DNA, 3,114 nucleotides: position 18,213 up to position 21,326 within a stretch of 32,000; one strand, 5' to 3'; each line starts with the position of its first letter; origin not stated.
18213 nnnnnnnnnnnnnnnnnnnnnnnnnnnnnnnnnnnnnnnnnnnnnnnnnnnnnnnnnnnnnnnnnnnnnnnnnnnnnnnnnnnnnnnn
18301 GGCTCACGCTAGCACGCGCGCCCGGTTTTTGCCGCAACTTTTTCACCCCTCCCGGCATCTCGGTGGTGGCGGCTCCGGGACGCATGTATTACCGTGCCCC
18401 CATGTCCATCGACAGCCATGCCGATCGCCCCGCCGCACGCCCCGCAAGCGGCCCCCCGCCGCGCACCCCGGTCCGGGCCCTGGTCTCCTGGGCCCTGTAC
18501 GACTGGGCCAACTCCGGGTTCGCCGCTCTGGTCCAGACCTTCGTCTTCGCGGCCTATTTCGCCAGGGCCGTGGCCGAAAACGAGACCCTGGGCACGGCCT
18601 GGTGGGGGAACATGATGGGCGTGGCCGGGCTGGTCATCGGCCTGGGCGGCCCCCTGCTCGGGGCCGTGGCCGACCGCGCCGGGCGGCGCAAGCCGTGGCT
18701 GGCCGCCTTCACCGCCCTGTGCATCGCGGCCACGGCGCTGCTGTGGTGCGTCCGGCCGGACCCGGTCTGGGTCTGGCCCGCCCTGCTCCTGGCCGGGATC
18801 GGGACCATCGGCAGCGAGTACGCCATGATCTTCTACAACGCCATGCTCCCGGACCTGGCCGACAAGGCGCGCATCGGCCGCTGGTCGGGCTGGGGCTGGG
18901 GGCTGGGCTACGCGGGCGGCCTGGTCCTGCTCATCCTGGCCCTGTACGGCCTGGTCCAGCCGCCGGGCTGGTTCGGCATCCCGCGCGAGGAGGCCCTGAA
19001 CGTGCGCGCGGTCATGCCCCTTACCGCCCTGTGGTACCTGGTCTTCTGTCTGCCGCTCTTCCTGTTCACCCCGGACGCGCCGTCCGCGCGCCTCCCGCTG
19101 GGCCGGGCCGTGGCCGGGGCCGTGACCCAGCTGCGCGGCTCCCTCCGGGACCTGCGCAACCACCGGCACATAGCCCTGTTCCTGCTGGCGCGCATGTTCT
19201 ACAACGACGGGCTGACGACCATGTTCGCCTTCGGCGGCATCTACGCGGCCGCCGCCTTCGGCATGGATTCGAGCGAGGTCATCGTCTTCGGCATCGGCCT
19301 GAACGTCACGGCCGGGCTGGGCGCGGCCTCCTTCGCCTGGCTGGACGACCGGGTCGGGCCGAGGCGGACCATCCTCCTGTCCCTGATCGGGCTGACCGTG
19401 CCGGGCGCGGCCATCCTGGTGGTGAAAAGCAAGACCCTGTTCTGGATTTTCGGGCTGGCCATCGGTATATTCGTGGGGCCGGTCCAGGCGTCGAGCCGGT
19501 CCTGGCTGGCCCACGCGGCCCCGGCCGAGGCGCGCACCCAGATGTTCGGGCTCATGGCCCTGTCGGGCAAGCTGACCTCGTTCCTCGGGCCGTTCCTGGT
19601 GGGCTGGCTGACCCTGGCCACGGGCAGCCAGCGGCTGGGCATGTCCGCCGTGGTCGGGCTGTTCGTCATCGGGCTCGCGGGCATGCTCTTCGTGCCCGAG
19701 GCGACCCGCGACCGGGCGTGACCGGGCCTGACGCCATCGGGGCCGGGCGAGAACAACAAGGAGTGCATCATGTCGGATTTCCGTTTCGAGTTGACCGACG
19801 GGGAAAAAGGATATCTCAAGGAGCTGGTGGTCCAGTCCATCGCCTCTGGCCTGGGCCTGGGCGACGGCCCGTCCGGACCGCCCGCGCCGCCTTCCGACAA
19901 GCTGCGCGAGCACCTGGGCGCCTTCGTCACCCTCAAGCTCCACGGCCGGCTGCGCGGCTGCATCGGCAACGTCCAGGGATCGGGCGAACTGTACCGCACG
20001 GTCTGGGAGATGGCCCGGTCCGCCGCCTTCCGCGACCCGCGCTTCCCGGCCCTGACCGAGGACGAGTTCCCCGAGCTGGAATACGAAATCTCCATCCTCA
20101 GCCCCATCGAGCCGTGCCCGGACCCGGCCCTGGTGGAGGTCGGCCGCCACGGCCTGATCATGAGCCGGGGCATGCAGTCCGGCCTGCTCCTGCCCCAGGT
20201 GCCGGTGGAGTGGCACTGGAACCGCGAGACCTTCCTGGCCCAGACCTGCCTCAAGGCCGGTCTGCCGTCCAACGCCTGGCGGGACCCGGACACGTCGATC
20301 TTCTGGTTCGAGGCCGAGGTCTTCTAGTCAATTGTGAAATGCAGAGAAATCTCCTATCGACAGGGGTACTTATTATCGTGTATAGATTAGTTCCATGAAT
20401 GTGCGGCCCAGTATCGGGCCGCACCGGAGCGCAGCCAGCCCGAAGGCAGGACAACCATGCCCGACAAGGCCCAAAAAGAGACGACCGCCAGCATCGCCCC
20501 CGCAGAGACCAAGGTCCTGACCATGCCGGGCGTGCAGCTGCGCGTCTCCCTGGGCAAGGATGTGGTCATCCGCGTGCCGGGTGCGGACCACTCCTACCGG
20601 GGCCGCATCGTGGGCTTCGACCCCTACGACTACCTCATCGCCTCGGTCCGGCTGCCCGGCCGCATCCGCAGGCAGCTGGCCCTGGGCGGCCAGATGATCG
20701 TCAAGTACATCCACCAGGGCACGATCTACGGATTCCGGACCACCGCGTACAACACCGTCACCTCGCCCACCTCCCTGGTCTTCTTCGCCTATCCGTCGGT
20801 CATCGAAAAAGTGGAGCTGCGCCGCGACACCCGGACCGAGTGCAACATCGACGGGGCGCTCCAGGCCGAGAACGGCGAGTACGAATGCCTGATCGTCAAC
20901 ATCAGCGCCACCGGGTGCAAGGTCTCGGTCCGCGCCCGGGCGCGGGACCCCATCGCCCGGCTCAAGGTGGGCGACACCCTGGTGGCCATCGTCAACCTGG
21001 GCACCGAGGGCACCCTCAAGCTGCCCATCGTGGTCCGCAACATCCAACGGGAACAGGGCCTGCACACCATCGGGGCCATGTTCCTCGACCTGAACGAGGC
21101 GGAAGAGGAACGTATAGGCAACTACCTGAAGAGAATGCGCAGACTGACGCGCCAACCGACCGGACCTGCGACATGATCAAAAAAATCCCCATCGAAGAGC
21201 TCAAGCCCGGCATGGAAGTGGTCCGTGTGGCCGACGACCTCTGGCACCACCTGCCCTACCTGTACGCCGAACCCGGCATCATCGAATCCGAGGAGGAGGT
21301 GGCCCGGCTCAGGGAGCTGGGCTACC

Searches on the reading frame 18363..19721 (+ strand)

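Call 87: search_protein_families(library=pfam, proteins=[window:18363-19721:+], max_evalue=0.00001)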
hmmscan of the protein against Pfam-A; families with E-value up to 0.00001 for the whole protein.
window:18363-19721:+ (452 aa): 3 families
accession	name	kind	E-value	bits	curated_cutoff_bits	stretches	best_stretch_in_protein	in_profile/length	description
PF11700.14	ATG22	-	3.6e-44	151.7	24.1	1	95-445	87-473/482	Vacuole effluxer Atg22 like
PF07690.21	MFS_1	-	1.8e-22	80.2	33.4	2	284-446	13-174/347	Major Facilitator Superfamily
PF00083.30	Sugar_tr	-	2.7e-07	30.3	22.3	0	44-131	12-98/452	Sugar (and other) transporter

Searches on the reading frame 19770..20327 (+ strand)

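Call 87: search_protein_families(library=pfam, proteins=[window:19770-20327:+], max_evalue=0.00001)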
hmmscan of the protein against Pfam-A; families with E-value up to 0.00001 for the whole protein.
window:19770-20327:+ (185 aa): 1 family
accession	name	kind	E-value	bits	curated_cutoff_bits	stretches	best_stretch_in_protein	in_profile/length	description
PF01871.22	AMMECR1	-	1.4e-54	184.5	25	1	38-185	20-168/168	AMMECR1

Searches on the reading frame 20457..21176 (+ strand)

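Call 87: search_protein_families(library=pfam, proteins=[window:20457-21176:+], max_evalue=0.00001)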
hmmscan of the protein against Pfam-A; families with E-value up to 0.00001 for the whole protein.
window:20457-21176:+ (239 aa): 2 families
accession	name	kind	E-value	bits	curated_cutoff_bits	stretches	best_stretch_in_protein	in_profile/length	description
PF07238.19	PilZ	-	1.4e-14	54.7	22.5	1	121-225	2-101/102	PilZ domain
PF12945.12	PilZNR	-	1.8e-09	38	23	1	33-113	3-85/85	Flagellar protein YcgR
